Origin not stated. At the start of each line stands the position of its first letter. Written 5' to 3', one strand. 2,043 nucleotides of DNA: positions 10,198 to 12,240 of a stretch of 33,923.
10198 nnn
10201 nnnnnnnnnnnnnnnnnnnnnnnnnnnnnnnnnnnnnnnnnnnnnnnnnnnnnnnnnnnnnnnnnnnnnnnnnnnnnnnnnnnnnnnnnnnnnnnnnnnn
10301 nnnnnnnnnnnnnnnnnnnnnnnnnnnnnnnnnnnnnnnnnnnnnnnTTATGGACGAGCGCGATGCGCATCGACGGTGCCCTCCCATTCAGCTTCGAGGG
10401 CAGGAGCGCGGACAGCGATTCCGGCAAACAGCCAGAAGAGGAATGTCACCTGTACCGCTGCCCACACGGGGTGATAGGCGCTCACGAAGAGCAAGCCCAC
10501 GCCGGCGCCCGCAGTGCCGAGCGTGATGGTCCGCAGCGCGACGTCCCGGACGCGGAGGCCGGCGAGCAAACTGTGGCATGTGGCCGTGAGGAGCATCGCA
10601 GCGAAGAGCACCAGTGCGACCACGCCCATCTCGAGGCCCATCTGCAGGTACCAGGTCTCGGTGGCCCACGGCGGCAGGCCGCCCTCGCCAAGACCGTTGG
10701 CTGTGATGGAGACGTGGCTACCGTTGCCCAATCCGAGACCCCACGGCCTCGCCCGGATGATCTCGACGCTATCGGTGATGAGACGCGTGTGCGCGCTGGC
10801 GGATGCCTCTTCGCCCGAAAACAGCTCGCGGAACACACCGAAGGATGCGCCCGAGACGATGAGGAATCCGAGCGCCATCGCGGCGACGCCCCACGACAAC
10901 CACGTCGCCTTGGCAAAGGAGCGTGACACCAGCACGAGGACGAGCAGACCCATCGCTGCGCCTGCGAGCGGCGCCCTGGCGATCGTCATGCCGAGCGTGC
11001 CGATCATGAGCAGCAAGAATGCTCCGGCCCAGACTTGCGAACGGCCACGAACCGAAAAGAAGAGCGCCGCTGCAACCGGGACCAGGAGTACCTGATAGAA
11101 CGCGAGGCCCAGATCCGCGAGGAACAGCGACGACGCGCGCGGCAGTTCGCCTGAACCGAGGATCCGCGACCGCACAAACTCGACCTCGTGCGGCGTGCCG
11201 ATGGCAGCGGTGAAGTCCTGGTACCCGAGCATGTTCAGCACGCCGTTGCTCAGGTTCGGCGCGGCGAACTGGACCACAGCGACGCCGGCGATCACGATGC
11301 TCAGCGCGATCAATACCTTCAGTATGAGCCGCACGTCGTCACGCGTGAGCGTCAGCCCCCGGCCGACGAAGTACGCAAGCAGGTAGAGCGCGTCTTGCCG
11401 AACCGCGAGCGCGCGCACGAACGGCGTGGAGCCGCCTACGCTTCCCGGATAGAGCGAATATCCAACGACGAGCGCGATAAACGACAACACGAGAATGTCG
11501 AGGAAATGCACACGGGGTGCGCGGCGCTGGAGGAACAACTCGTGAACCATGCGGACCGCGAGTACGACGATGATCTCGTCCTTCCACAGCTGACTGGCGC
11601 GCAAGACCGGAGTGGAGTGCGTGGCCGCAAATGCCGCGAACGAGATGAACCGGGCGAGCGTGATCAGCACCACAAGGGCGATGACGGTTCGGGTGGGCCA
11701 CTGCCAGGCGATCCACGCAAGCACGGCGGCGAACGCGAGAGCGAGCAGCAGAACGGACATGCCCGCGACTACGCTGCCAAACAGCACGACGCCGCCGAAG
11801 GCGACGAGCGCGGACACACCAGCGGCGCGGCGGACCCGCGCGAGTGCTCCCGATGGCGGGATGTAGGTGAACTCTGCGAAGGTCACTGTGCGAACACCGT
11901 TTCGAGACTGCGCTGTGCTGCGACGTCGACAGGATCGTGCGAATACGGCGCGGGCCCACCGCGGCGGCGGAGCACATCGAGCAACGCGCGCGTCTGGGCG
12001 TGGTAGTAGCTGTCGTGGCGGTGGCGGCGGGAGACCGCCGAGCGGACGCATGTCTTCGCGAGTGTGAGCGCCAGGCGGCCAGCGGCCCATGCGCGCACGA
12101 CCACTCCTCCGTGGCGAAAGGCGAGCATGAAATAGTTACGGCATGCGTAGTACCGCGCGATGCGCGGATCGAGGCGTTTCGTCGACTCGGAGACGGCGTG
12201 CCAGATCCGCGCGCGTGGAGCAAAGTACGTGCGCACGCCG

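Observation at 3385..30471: Hybrid glycan assembly locus combining ABC-exporter and Wzy/PCP-type parts, with no flippase or outer-membrane exporter in view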

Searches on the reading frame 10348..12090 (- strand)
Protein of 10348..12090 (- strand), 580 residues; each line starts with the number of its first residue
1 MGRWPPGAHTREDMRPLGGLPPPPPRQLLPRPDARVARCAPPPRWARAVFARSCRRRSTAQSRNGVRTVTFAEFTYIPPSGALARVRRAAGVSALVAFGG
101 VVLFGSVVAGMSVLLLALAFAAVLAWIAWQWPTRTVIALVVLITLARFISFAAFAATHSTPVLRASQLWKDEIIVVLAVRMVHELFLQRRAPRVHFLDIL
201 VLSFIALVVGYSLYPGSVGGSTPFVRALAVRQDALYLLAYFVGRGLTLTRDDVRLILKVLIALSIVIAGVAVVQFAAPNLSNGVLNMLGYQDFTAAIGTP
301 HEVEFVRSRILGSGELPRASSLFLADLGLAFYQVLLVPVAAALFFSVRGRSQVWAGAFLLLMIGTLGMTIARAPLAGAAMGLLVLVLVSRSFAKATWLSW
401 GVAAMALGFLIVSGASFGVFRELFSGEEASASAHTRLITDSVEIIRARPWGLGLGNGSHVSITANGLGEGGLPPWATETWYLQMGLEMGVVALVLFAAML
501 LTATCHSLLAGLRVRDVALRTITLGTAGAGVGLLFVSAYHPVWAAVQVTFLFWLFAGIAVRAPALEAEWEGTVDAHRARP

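Call 4: search_protein_families(library=pfam, proteins=[window:10348-12090:-], max_evalue=0.01)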
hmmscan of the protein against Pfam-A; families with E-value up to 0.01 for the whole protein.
window:10348-12090:- (580 aa): 1 family
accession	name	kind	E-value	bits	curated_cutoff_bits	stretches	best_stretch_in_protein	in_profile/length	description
PF04932.20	Wzy_C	-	7.1e-09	36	31.7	1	358-497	2-149/149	O-Antigen ligase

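Call 7: search_protein_families(library=ncbifam, proteins=[window:10348-11886:-], max_evalue=0.01)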
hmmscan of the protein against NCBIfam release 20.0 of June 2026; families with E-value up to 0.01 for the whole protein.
window:10348-11886:- (512 aa): 0 families

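Call 12: find_homologous_proteins(query=window:10348-11886:-, max_evalue=0.00001)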
Query window:10348-11886:- (512 aa): 36 proteins with E <= 0.00001 among 8000 candidates.
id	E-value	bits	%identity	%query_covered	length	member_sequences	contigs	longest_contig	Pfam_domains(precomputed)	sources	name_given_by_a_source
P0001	0.0e+0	1071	100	100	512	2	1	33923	PF04932.21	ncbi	-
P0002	1.0e-210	719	68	99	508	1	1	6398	PF04932.21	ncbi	-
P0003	1.0e-204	699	67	98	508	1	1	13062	PF04932.21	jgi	jgi:hypothetical protein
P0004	1.2e-199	683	66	98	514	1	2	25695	PF04932.21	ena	-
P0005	4.7e-199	681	70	92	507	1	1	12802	PF04932.21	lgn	-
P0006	8.8e-199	680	69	91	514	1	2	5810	PF04932.21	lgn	-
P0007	1.2e-196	673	65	99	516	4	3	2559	PF04932.21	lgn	-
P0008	2.2e-191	655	72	84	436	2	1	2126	PF04932.21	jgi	jgi:hypothetical protein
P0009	1.1e-188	646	65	95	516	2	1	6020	-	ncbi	-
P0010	2.2e-186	639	64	93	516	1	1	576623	PF04932.21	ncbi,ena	-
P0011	1.3e-184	633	61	100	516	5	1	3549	PF04932.21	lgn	-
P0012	1.1e-173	597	60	94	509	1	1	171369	PF04932.21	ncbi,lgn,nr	ncbi:MAG: hypothetical protein Q7T33_03140 [Dehalococcoidia bacterium]|nr:hypothetical protein [Deha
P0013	6.5e-172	591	64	85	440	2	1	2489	PF04932.21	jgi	jgi:hypothetical protein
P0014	5.5e-158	545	55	96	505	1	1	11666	PF04932.21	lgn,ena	-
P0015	1.2e-151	524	56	89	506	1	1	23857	PF04932.21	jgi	jgi:hypothetical protein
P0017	2.7e-146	507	55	89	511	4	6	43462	-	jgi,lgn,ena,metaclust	metaclust:\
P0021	4.2e-109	384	48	88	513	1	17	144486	PF04932.21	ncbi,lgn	-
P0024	5.9e-106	374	47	91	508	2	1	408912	PF04932.21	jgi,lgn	-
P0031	2.6e-69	253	37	86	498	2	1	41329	PF04932.21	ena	-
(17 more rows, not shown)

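Call 13: find_encoding_contigs(protein=P0010, flank=10000, max_places=2)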
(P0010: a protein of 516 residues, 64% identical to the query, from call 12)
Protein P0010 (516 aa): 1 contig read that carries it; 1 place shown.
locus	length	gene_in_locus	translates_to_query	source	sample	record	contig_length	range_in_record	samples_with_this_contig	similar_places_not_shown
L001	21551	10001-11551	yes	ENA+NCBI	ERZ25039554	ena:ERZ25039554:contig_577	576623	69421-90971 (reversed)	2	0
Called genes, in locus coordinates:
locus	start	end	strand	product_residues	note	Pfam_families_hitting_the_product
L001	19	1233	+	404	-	PF13439:Glyco_transf_4, PF13579:Glyco_trans_4_4, PF20706:GT4-conflict, PF00534:Glycos_transf_1, PF13692:Glyco_trans_1_4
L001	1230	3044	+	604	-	PF13489:Methyltransf_23 (weak), PF00535:Glycos_transf_2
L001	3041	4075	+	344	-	PF00005:ABC_tran, PF13304:AAA_21 (weak)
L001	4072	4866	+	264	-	PF01061:ABC2_membrane, PF12698:ABC2_membrane_3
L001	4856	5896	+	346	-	PF13641:Glyco_tranf_2_3, PF00535:Glycos_transf_2, PF10111:Glyco_tranf_2_2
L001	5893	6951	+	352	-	PF13506:Glyco_transf_21 (faint), PF13641:Glyco_tranf_2_3, PF00535:Glycos_transf_2, PF10111:Glyco_tranf_2_2 (weak), PF13632:Glyco_trans_2_3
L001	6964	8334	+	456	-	-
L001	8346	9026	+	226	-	-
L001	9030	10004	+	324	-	PF00535:Glycos_transf_2, PF13641:Glyco_tranf_2_3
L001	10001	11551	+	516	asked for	PF04932:Wzy_C (weak)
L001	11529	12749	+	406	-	PF13439:Glyco_transf_4, PF13579:Glyco_trans_4_4, PF20706:GT4-conflict, PF00534:Glycos_transf_1, PF13692:Glyco_trans_1_4, PF13524:Glyco_trans_1_2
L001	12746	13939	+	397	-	PF13439:Glyco_transf_4, PF13579:Glyco_trans_4_4, PF20706:GT4-conflict, PF00534:Glycos_transf_1, PF13692:Glyco_trans_1_4, PF13524:Glyco_trans_1_2 (weak)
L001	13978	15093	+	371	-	PF16402:DUF5010, PF16317:Glyco_hydro_99 (weak)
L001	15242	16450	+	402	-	PF13439:Glyco_transf_4, PF13579:Glyco_trans_4_4, PF20706:GT4-conflict, PF00534:Glycos_transf_1, PF13692:Glyco_trans_1_4, PF13524:Glyco_trans_1_2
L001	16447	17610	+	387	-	PF13439:Glyco_transf_4, PF13579:Glyco_trans_4_4 (weak), PF20706:GT4-conflict, PF00534:Glycos_transf_1, PF13692:Glyco_trans_1_4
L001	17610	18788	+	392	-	PF13439:Glyco_transf_4, PF13579:Glyco_trans_4_4, PF20706:GT4-conflict, PF00534:Glycos_transf_1, PF13692:Glyco_trans_1_4, PF13524:Glyco_trans_1_2 (weak)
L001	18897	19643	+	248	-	PF05175:MTS (weak), PF13489:Methyltransf_23, PF13847:Methyltransf_31, PF08241:Methyltransf_11, PF08242:Methyltransf_12, PF13649:Methyltransf_25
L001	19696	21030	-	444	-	PF03033:Glyco_transf_28, PF06722:EryCIII-like_C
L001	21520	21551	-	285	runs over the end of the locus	PF20247:DUF6602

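Call 14: find_encoding_contigs(protein=P0012, flank=10000, max_places=2)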
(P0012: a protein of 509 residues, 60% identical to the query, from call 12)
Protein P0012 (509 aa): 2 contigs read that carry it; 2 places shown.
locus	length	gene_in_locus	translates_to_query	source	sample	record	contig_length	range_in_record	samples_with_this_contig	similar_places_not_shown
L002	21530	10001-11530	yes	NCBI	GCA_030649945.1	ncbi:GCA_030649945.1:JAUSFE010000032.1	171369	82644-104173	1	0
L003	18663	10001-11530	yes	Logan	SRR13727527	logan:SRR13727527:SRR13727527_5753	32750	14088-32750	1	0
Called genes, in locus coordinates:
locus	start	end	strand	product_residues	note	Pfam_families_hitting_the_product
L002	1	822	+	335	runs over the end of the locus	PF13489:Methyltransf_23 (weak)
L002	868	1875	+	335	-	PF13489:Methyltransf_23 (weak)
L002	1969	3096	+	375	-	PF13439:Glyco_transf_4, PF13579:Glyco_trans_4_4, PF20706:GT4-conflict, PF00534:Glycos_transf_1, PF13692:Glyco_trans_1_4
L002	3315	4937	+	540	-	PF13489:Methyltransf_23 (weak)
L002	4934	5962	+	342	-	PF00005:ABC_tran, PF13304:AAA_21 (faint)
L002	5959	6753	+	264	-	PF01061:ABC2_membrane, PF12698:ABC2_membrane_3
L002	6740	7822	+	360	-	PF00535:Glycos_transf_2, PF10111:Glyco_tranf_2_2 (weak), PF13641:Glyco_tranf_2_3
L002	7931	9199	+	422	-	-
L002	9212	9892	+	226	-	-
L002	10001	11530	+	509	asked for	PF04932:Wzy_C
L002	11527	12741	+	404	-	PF13439:Glyco_transf_4, PF20706:GT4-conflict, PF00534:Glycos_transf_1, PF13692:Glyco_trans_1_4, PF13524:Glyco_trans_1_2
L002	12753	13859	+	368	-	PF13439:Glyco_transf_4, PF20706:GT4-conflict (weak), PF00534:Glycos_transf_1, PF13692:Glyco_trans_1_4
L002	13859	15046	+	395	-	PF13439:Glyco_transf_4, PF13579:Glyco_trans_4_4, PF20706:GT4-conflict, PF00534:Glycos_transf_1, PF13692:Glyco_trans_1_4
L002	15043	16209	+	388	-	PF13439:Glyco_transf_4, PF13579:Glyco_trans_4_4, PF00534:Glycos_transf_1, PF13692:Glyco_trans_1_4, PF20706:GT4-conflict (weak)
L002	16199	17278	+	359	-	PF16402:DUF5010, PF16317:Glyco_hydro_99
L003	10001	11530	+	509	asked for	PF04932:Wzy_C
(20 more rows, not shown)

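Call 15: find_encoding_contigs(protein=P0024, flank=10000, max_places=2)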
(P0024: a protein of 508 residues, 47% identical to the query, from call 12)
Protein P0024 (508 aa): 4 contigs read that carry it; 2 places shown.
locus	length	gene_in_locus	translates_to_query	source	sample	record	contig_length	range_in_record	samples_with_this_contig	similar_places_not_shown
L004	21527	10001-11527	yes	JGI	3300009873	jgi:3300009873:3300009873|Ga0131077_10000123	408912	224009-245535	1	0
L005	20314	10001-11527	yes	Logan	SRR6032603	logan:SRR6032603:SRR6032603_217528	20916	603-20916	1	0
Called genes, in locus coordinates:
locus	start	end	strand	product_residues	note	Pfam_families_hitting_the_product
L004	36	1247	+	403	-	PF13439:Glyco_transf_4, PF13579:Glyco_trans_4_4, PF20706:GT4-conflict, PF00534:Glycos_transf_1, PF13692:Glyco_trans_1_4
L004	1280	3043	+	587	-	PF00535:Glycos_transf_2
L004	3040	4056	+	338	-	PF00005:ABC_tran, PF13304:AAA_21 (faint)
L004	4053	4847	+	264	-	PF01061:ABC2_membrane, PF12698:ABC2_membrane_3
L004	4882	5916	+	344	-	PF00535:Glycos_transf_2, PF10111:Glyco_tranf_2_2, PF13641:Glyco_tranf_2_3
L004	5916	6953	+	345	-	PF00535:Glycos_transf_2, PF10111:Glyco_tranf_2_2, PF13641:Glyco_tranf_2_3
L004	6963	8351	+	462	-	-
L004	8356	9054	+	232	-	-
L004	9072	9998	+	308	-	PF00535:Glycos_transf_2, PF13641:Glyco_tranf_2_3, PF13632:Glyco_trans_2_3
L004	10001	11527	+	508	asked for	PF04932:Wzy_C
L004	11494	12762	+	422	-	PF13439:Glyco_transf_4, PF20706:GT4-conflict, PF00534:Glycos_transf_1, PF13692:Glyco_trans_1_4, PF13524:Glyco_trans_1_2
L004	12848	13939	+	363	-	PF13439:Glyco_transf_4, PF13579:Glyco_trans_4_4, PF20706:GT4-conflict, PF00534:Glycos_transf_1, PF13692:Glyco_trans_1_4, PF13524:Glyco_trans_1_2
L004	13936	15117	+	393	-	PF13439:Glyco_transf_4, PF13579:Glyco_trans_4_4, PF20706:GT4-conflict, PF00534:Glycos_transf_1, PF13692:Glyco_trans_1_4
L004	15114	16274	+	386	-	PF13439:Glyco_transf_4, PF13579:Glyco_trans_4_4, PF20706:GT4-conflict, PF00534:Glycos_transf_1, PF13692:Glyco_trans_1_4, PF13524:Glyco_trans_1_2 (weak), PF00982:Glyco_transf_20 (weak)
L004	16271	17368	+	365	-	PF16402:DUF5010, PF16317:Glyco_hydro_99 (weak)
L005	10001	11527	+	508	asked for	PF04932:Wzy_C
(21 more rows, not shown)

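Call 19: search_solved_structures(query=window:10348-11886:-, max_evalue=10)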
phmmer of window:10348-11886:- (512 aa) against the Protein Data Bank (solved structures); distinct sequences matched with E-value up to 10: 0.

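Call 33: search_solved_structures(query=A3, max_evalue=10, show_alignments=2)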
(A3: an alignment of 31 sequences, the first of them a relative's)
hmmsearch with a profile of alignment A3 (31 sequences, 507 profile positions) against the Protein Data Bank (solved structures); distinct sequences matched with E-value up to 10: 0.

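Call 39: predict_structure(alignment_id=A3)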
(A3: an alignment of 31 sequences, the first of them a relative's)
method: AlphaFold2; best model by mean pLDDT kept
length: 512 residues; sequences in the alignment: 31
mean_pLDDT: 86.4   pTM: 0.87
mean pLDDT of the five models: 86.4, 86.0, 85.3, 82.8, 81.8
residues with pLDDT >= 90: 242; 70-90: 228; 50-70: 34; < 50: 8
segments of 3 or more residues with pLDDT < 50: 1-3, 6-8
pLDDT, mean of each block of 10 residues (from residue 1): 47 73 83 83 79 90 95 92 89 82 92 87 83 96 86 82 89 94 96 96 92 90 86 79 81 79 94 97 96 96 90 96 94 94 84 75 77 87 81 73 60 86 93 97 97 98 89 78 97 94 71 44
secondary structure, 60 per line:
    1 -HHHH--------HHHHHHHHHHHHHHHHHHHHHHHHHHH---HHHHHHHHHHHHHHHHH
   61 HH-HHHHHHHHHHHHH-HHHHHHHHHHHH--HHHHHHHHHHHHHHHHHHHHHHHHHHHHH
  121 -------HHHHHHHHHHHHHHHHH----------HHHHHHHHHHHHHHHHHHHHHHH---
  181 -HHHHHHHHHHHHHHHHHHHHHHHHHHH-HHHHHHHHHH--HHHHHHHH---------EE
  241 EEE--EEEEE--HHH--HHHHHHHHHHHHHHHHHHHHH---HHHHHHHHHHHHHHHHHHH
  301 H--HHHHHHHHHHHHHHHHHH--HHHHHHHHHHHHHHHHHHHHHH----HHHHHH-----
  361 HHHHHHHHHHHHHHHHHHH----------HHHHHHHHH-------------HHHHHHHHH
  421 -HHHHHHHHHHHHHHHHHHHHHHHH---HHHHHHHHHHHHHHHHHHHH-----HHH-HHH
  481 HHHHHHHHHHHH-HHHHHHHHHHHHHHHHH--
elements in order: H2-5 H14-40 H44-62 H64-76 H78-89 H92-120 H128-144 H155-177 H182-208 H210-219 H222-229 E239-243 E246-250 H258-278 H282-301 H304-321 H324-345 H350-355 H361-379 H390-398 H412-420 H422-445 H449-468 H478-492 H494-510
